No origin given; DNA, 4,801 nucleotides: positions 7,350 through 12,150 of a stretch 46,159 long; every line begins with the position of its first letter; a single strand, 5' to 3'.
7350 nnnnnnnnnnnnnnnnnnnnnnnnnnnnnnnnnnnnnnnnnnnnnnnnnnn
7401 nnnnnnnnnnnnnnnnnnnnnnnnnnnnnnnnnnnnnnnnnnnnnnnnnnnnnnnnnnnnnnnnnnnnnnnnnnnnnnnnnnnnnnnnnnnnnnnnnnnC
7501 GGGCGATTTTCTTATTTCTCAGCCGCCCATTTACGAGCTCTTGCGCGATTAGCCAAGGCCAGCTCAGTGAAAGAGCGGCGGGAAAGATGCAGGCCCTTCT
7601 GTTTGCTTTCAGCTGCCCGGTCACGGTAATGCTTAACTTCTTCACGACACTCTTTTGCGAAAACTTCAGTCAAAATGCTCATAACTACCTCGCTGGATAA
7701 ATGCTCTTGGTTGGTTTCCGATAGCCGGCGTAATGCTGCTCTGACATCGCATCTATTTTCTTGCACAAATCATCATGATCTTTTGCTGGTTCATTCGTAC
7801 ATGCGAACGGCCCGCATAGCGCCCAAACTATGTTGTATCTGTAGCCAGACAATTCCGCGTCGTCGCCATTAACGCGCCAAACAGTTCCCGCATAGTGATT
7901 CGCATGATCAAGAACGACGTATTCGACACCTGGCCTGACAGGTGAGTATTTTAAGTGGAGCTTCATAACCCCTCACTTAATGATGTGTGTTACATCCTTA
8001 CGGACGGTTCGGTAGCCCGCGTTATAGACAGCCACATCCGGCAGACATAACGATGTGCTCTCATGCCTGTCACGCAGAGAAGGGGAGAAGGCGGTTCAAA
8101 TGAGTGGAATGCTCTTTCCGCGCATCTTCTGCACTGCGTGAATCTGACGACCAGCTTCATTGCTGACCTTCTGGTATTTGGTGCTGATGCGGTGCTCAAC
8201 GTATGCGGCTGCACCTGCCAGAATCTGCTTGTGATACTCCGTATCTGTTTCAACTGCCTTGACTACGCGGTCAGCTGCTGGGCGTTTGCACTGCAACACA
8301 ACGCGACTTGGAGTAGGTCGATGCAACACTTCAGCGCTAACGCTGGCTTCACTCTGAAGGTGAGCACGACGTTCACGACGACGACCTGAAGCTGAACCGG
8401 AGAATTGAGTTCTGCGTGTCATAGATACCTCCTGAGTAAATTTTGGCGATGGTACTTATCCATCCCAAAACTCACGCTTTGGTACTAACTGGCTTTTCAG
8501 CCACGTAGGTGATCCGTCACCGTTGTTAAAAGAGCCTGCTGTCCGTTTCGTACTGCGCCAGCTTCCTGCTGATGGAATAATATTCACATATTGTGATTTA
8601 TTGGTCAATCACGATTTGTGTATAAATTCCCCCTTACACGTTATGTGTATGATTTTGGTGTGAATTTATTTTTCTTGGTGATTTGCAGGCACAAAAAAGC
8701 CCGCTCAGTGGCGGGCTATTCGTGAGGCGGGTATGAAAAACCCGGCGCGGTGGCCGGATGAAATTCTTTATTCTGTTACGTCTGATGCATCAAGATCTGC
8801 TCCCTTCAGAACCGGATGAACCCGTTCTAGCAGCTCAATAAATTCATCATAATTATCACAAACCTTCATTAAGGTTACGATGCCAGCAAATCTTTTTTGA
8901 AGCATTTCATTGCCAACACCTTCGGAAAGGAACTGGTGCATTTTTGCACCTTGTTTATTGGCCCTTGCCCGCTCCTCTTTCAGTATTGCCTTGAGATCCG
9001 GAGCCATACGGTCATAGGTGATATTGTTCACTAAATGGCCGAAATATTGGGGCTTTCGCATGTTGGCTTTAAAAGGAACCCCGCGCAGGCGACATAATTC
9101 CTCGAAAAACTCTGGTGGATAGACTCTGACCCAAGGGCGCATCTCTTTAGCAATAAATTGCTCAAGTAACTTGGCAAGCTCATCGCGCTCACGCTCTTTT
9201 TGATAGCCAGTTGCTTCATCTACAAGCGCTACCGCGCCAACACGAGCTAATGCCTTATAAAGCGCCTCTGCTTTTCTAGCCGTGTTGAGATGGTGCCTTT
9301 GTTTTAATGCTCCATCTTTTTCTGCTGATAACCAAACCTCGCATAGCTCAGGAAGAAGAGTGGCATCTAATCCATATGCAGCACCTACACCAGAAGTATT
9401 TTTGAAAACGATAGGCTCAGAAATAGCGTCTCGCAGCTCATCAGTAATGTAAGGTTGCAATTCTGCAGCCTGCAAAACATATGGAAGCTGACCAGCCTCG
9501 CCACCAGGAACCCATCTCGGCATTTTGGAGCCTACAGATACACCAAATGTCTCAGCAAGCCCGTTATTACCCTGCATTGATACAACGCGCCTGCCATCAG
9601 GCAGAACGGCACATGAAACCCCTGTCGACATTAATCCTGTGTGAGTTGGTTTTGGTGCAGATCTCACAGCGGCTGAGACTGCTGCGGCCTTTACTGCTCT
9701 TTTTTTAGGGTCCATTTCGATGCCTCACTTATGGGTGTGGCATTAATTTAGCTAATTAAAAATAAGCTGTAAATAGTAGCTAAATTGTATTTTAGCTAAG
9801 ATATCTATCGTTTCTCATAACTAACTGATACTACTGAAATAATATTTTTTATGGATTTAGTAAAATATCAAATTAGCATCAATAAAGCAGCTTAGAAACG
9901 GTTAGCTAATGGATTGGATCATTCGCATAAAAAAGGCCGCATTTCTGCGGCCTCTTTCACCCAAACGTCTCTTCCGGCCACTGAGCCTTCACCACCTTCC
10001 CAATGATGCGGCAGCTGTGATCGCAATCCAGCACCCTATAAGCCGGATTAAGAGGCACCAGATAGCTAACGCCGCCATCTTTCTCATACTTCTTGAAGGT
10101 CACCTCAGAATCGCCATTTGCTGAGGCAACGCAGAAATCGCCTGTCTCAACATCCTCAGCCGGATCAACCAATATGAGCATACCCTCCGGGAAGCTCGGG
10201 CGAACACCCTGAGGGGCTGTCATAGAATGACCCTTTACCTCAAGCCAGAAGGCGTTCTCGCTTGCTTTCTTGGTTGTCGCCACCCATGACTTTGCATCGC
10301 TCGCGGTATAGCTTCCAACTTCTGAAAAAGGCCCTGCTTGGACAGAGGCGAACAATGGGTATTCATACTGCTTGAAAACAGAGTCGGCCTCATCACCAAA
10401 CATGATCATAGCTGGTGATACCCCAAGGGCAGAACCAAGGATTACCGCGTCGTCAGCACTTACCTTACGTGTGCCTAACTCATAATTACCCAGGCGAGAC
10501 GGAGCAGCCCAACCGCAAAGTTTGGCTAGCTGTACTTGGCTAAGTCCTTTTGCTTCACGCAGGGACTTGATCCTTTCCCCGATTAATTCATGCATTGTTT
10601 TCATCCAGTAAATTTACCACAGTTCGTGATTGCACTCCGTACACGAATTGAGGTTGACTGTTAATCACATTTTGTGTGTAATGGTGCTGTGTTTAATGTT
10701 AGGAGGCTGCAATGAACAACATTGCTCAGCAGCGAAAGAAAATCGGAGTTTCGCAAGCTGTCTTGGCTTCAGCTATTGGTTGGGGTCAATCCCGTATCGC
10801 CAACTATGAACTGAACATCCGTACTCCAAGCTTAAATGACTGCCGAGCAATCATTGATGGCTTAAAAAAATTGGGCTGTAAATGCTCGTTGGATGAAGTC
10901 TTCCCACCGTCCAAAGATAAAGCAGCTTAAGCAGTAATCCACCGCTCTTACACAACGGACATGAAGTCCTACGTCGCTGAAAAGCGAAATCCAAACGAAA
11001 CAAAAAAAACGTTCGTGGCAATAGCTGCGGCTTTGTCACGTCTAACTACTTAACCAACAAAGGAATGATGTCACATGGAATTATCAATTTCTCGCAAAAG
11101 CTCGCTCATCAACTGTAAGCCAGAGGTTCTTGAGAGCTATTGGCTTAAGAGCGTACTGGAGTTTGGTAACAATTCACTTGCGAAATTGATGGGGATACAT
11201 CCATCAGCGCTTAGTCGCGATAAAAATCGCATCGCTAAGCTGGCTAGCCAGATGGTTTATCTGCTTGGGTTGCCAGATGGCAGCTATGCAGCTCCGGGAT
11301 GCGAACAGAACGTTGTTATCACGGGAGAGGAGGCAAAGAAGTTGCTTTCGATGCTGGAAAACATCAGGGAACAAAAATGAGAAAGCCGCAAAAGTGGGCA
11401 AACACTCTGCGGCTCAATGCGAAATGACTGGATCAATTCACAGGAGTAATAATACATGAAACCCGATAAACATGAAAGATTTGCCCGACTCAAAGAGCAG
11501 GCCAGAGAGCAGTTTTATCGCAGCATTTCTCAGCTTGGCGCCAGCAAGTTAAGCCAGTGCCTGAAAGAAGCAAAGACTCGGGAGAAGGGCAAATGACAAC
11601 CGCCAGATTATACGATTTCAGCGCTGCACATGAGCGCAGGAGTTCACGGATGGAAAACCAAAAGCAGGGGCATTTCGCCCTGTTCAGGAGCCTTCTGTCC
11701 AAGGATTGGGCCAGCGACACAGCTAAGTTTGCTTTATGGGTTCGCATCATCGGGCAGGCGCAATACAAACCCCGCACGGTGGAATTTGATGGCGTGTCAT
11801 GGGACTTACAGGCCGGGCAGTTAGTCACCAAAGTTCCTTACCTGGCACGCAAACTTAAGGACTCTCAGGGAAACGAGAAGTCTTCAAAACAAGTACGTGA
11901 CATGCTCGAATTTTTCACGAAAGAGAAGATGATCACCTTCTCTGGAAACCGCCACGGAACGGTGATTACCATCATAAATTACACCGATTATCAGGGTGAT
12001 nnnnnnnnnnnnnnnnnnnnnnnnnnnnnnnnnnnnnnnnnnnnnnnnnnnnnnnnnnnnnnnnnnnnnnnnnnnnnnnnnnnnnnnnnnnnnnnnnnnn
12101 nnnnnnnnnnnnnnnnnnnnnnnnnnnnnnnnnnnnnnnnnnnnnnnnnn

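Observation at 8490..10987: N-like antiterminator with lambda ARM and matching nutL/nutR sites of non-lambda architecture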

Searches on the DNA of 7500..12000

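Call 61: search_rna_families(source=window, start=7500, end=12000, threshold=evalue, max_evalue=1)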
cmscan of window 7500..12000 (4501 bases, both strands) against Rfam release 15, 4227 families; matches with E-value up to 1: 0.
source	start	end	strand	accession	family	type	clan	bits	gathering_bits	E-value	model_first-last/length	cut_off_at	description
